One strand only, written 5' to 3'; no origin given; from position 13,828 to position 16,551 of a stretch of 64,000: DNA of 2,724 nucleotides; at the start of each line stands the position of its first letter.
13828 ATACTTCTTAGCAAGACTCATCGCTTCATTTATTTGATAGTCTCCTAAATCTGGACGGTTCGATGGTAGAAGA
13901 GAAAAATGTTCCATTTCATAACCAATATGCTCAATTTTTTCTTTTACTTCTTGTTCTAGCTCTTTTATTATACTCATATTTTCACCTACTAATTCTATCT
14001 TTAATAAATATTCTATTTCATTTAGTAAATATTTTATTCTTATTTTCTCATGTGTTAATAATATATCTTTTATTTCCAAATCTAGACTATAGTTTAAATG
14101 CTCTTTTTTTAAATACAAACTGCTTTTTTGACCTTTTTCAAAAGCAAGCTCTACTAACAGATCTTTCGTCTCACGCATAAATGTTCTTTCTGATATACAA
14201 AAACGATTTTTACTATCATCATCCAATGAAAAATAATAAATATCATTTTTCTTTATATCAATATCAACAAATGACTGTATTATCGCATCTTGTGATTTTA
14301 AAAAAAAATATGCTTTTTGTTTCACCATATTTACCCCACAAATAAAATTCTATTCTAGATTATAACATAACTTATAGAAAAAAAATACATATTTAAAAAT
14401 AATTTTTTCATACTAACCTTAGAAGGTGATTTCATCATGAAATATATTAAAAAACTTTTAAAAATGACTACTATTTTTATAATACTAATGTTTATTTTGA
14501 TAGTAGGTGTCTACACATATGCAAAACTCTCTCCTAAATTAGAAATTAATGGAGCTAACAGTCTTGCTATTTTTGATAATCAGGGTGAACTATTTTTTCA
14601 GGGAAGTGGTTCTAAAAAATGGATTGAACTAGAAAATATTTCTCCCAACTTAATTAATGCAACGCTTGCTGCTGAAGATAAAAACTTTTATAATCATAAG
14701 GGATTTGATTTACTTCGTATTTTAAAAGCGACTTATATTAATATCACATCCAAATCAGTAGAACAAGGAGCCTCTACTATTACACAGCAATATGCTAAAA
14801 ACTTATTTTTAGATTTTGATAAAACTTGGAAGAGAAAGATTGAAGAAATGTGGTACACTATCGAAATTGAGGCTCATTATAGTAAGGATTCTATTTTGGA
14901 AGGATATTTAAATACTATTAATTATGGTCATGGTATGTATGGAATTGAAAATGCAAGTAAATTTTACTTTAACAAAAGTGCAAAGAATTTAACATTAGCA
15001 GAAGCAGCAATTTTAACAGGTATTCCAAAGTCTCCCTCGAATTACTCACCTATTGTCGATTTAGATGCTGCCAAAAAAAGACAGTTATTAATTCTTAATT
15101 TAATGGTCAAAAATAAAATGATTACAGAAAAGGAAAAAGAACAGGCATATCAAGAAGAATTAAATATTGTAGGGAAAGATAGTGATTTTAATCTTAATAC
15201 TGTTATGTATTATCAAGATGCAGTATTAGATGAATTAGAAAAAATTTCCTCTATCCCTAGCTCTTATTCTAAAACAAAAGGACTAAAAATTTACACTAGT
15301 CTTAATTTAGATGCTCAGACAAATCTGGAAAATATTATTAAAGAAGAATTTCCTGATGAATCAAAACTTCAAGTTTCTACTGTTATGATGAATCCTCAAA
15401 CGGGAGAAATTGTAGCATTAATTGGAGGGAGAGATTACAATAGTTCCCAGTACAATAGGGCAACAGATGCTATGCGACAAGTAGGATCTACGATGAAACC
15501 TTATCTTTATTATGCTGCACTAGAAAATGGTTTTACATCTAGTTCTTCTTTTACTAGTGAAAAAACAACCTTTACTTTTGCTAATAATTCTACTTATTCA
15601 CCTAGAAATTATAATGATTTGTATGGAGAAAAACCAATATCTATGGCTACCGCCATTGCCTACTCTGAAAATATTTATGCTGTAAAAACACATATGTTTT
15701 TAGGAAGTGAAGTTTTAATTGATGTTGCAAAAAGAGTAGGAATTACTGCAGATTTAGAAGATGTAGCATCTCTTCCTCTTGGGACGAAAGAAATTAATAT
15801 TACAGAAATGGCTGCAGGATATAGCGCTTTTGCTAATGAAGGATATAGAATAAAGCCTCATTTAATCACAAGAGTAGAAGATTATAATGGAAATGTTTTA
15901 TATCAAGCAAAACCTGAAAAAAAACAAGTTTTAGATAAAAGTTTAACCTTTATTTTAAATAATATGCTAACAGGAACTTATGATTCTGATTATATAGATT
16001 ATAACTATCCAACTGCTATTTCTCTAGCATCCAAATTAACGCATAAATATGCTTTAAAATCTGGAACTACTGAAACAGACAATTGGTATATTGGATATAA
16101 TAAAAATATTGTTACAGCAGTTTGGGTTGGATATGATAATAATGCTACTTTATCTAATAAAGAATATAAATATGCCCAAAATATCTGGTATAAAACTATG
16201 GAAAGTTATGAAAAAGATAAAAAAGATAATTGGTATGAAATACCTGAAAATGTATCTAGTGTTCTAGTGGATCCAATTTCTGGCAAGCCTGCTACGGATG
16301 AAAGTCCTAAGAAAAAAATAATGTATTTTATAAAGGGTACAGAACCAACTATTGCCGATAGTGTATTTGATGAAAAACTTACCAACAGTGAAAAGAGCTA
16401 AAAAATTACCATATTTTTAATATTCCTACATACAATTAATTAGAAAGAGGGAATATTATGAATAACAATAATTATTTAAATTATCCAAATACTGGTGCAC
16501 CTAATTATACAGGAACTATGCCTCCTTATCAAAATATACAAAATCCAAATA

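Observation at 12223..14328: DUF1934 (YwiB)-like domain fused in-frame to arginyl-tRNA synthetase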

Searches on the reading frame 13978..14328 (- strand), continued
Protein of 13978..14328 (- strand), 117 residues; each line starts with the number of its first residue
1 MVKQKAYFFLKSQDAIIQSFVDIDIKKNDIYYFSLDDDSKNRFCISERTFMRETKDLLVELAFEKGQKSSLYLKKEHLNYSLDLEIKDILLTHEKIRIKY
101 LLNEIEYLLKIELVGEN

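Call 83: search_solved_structures(query=A9, max_evalue=10, show_alignments=2)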
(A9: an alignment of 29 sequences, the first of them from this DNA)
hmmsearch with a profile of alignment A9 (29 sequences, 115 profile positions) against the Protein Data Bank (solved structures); distinct sequences matched with E-value up to 10: 2.
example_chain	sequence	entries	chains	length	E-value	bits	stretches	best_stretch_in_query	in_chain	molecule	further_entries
6xj9_A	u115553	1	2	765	0.36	14.2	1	27-71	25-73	Agarase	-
3hhs_A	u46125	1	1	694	0.61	13.5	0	37-78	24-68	Phenoloxidase subunit 2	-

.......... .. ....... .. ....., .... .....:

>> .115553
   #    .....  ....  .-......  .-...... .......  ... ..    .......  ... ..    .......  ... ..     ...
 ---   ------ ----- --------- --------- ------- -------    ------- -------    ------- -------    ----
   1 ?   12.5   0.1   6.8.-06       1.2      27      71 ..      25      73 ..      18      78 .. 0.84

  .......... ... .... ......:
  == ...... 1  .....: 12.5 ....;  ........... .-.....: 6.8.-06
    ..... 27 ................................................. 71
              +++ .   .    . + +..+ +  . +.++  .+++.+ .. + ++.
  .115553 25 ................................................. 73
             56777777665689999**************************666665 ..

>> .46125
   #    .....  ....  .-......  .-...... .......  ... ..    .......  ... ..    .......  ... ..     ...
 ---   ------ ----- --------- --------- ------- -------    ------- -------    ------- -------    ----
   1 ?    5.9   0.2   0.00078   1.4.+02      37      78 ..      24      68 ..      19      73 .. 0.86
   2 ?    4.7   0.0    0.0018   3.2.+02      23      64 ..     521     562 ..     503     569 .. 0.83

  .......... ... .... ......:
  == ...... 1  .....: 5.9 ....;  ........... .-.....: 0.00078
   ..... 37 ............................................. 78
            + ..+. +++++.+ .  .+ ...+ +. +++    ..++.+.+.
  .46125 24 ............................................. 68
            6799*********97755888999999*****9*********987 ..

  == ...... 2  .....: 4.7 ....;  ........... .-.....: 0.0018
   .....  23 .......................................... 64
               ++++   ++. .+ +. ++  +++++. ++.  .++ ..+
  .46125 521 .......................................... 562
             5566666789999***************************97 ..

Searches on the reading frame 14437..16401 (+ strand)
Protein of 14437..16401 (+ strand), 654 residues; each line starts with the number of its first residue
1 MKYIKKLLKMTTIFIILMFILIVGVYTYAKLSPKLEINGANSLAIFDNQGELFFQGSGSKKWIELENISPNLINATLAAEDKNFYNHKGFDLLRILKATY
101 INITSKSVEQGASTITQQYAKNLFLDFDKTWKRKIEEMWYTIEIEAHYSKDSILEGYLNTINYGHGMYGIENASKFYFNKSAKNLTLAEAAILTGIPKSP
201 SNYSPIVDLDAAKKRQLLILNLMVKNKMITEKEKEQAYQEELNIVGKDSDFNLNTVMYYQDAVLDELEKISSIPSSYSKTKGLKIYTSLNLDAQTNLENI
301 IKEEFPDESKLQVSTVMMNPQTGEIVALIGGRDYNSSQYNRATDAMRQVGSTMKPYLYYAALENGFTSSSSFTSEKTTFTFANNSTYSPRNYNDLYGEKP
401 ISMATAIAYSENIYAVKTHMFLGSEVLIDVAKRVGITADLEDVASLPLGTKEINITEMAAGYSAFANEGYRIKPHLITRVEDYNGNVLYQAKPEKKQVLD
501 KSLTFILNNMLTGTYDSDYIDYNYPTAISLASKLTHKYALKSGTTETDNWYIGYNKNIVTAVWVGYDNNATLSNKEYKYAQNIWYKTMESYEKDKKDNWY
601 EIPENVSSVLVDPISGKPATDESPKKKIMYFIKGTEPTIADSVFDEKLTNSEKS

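Call 69: search_protein_families(library=pfam, proteins=[window:14437-16401:+], max_evalue=0.01)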
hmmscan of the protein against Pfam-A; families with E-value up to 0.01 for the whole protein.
window:14437-16401:+ (654 aa): 2 families
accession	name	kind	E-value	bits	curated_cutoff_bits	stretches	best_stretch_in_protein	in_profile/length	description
PF00912.28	Transgly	-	1.6e-63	213.8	27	1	58-223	12-177/178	Transglycosylase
PF00905.27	Transpeptidase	-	2.7e-29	102.8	22.1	1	314-589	2-299/299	Penicillin binding protein transpeptidase domain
